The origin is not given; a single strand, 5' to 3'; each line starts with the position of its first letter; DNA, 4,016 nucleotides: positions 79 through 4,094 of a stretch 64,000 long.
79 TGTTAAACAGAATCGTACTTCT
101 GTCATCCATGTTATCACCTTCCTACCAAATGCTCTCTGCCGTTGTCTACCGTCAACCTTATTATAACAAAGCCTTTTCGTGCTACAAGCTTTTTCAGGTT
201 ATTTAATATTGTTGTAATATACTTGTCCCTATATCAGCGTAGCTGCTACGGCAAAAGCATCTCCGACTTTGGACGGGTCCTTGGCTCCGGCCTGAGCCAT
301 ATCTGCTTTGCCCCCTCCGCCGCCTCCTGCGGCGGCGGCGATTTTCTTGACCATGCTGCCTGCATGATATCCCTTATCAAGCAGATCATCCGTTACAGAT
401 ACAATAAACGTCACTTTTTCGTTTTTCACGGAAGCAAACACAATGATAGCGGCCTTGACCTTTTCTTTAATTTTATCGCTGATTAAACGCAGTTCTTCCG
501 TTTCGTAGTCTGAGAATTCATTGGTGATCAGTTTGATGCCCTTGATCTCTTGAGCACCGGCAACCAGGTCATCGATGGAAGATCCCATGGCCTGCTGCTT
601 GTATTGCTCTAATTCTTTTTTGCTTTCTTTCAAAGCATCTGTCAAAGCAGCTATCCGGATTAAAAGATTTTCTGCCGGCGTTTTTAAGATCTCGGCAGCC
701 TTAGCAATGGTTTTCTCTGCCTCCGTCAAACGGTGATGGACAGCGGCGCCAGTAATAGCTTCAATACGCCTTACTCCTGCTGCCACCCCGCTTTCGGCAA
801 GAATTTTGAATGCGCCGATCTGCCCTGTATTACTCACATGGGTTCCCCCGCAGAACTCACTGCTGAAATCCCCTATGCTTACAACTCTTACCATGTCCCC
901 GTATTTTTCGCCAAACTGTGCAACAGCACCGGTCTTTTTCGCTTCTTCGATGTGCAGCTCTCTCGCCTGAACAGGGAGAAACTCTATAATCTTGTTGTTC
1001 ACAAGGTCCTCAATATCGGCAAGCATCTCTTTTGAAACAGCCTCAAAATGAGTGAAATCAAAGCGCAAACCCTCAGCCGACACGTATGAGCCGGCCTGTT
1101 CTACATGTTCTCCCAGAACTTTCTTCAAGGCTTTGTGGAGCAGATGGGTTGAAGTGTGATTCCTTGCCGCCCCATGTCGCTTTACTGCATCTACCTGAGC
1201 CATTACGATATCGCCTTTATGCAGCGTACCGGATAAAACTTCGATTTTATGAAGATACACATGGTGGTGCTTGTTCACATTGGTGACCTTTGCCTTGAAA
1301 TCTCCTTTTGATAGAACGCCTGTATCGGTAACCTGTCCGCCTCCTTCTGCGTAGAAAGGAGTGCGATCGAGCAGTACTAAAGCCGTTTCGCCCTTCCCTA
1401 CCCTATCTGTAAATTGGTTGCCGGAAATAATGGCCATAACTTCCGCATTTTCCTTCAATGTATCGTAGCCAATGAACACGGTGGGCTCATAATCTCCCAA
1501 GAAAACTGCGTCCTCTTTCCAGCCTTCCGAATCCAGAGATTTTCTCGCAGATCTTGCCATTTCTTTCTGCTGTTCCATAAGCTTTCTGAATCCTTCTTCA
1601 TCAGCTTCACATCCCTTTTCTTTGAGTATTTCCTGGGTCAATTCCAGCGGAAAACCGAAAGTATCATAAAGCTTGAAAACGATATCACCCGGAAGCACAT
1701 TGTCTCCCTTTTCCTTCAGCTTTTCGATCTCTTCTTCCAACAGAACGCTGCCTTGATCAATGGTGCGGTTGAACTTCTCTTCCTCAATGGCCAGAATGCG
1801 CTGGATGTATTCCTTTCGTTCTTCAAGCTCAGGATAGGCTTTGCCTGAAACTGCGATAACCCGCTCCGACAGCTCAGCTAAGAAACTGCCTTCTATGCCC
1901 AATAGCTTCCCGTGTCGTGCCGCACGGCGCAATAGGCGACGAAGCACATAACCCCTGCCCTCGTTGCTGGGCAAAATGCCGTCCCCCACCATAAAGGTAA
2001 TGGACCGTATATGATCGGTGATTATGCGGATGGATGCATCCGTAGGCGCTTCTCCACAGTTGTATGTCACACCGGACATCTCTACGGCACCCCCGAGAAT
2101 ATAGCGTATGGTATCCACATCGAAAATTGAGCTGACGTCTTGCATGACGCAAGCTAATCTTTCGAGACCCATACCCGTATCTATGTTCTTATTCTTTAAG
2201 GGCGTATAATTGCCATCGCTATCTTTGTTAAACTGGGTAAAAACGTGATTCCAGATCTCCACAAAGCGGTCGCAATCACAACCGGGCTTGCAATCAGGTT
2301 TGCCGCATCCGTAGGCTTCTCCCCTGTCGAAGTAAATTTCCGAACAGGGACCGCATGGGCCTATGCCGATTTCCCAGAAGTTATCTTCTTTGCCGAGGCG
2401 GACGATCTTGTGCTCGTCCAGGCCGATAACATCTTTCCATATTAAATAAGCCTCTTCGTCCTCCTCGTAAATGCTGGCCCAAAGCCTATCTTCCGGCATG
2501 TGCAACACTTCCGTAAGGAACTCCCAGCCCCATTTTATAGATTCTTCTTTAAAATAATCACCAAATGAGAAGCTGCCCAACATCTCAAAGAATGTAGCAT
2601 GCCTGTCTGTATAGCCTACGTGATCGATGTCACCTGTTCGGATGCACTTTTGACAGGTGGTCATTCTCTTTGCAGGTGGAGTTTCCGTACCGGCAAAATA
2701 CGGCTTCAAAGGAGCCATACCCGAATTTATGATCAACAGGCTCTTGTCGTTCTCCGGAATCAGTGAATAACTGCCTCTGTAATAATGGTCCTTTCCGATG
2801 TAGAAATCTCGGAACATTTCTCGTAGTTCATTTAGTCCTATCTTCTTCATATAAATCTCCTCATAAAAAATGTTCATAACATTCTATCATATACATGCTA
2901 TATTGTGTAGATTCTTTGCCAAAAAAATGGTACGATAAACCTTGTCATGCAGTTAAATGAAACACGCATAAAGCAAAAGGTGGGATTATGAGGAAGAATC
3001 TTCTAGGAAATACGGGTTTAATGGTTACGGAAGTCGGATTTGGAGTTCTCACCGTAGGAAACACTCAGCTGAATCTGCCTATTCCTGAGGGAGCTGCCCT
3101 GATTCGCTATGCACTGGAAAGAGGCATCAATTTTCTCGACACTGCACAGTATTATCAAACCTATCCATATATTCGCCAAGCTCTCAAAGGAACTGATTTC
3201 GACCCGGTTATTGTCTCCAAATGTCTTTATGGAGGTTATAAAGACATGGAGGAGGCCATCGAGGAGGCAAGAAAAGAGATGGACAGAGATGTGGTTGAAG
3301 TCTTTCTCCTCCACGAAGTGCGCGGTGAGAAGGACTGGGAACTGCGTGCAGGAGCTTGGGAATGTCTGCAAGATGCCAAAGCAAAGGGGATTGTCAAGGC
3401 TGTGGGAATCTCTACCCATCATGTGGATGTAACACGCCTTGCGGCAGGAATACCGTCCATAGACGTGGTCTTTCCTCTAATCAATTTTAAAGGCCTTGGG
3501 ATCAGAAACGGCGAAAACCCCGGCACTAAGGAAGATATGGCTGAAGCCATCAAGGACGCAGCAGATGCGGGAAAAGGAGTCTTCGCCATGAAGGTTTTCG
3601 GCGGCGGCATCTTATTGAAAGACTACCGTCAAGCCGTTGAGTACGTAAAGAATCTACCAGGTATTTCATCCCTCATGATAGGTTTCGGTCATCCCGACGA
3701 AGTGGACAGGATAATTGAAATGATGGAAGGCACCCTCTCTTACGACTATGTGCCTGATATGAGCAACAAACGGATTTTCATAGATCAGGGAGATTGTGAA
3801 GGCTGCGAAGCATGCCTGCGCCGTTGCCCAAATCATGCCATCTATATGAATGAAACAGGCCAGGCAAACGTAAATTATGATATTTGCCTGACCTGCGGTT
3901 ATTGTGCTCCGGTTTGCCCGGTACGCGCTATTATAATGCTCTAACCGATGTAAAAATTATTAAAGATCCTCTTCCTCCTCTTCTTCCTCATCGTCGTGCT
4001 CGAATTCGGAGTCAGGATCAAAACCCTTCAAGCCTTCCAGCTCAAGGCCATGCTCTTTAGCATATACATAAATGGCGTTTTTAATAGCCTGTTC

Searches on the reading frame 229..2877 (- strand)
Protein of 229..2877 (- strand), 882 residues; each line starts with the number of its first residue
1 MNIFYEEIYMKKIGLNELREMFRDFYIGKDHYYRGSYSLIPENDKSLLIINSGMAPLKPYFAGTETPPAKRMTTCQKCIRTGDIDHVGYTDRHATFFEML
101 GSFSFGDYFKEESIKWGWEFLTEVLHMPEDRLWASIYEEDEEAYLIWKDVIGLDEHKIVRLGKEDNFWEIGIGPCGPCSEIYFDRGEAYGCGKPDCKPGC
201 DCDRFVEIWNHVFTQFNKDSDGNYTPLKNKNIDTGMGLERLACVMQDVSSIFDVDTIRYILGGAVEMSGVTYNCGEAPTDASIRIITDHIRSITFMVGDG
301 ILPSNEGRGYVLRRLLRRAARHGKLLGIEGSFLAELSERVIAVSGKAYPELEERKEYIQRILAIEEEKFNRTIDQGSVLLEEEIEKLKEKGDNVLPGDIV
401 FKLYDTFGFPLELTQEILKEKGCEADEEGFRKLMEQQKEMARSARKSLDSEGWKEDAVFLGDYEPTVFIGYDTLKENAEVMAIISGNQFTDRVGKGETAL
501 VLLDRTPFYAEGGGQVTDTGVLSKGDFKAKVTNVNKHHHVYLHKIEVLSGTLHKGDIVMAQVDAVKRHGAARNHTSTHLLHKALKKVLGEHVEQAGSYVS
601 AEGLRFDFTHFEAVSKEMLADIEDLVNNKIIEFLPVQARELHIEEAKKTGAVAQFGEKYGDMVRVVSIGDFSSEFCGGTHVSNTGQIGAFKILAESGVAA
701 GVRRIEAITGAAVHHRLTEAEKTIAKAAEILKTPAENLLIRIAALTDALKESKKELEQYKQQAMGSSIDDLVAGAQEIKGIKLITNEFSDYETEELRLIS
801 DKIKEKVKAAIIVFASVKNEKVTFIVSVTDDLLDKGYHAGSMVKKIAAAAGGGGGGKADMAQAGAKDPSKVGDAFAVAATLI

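Call 81: find_encoding_contigs(protein=window:229-2877:-, flank=10000, max_places=3)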
Protein window:229-2877:- (882 aa): no gene with exactly this product is on record in the collection.

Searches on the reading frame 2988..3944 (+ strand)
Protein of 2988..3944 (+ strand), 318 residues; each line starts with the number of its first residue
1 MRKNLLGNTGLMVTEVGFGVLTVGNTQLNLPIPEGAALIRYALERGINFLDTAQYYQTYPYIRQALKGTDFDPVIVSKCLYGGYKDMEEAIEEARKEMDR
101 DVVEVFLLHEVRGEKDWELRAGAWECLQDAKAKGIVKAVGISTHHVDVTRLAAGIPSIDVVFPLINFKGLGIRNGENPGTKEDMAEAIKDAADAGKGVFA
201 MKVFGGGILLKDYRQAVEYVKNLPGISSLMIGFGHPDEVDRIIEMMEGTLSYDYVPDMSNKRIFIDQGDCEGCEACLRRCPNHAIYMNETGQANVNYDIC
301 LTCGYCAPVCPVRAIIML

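Call 82: find_encoding_contigs(protein=window:2988-3944:+, flank=10000, max_places=3)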
Protein window:2988-3944:+ (318 aa): 23 contigs read that carry it; 3 places shown.
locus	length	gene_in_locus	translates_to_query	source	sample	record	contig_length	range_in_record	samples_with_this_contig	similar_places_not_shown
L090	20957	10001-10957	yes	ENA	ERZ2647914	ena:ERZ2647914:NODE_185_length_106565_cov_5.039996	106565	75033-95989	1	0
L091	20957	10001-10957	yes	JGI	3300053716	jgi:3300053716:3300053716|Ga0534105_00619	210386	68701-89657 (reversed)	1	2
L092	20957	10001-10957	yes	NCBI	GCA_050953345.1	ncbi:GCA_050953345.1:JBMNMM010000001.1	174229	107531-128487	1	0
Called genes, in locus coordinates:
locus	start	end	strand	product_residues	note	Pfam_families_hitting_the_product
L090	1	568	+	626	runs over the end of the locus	PF02518:HATPase_c, PF13589:HATPase_c_3, PF01119:DNA_mis_repair, PF08676:MutL_C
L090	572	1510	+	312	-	PF01745:IPT, PF01715:IPPT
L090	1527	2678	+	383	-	PF00589:Phage_integrase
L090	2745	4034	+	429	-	PF06838:Met_gamma_lyase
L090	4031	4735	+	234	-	PF09335:VTT_dom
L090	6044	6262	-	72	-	-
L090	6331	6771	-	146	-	PF03652:RuvX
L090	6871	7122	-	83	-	PF06135:IreB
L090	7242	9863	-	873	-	PF01411:tRNA-synt_2c, PF07973:tRNA_SAD, PF02272:DHHA1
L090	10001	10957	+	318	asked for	PF00248:Aldo_ket_red, PF00037:Fer4 (faint), PF12797:Fer4_2 (faint), PF12837:Fer4_6 (faint), PF12838:Fer4_7, PF13187:Fer4_9 (weak), PF13237:Fer4_10, PF14697:Fer4_21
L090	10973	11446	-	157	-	PF01592:NifU_N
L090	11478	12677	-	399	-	PF00266:Aminotran_5, PF00155:Aminotran_1_2 (weak), PF01212:Beta_elim_lyase, PF01041:DegT_DnrJ_EryC1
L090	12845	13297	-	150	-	-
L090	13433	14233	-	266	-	PF00072:Response_reg, PF08769:Spo0A_C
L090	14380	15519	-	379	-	PF13180:PDZ_2 (weak), PF17820:PDZ_6, PF05580:Peptidase_S55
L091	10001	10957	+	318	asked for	PF00248:Aldo_ket_red, PF00037:Fer4 (faint), PF12797:Fer4_2 (faint), PF12837:Fer4_6 (faint), PF12838:Fer4_7, PF13187:Fer4_9 (weak), PF13237:Fer4_10, PF14697:Fer4_21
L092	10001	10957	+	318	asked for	PF00248:Aldo_ket_red, PF00037:Fer4 (faint), PF12797:Fer4_2 (faint), PF12837:Fer4_6 (faint), PF12838:Fer4_7, PF13187:Fer4_9 (weak), PF13237:Fer4_10, PF14697:Fer4_21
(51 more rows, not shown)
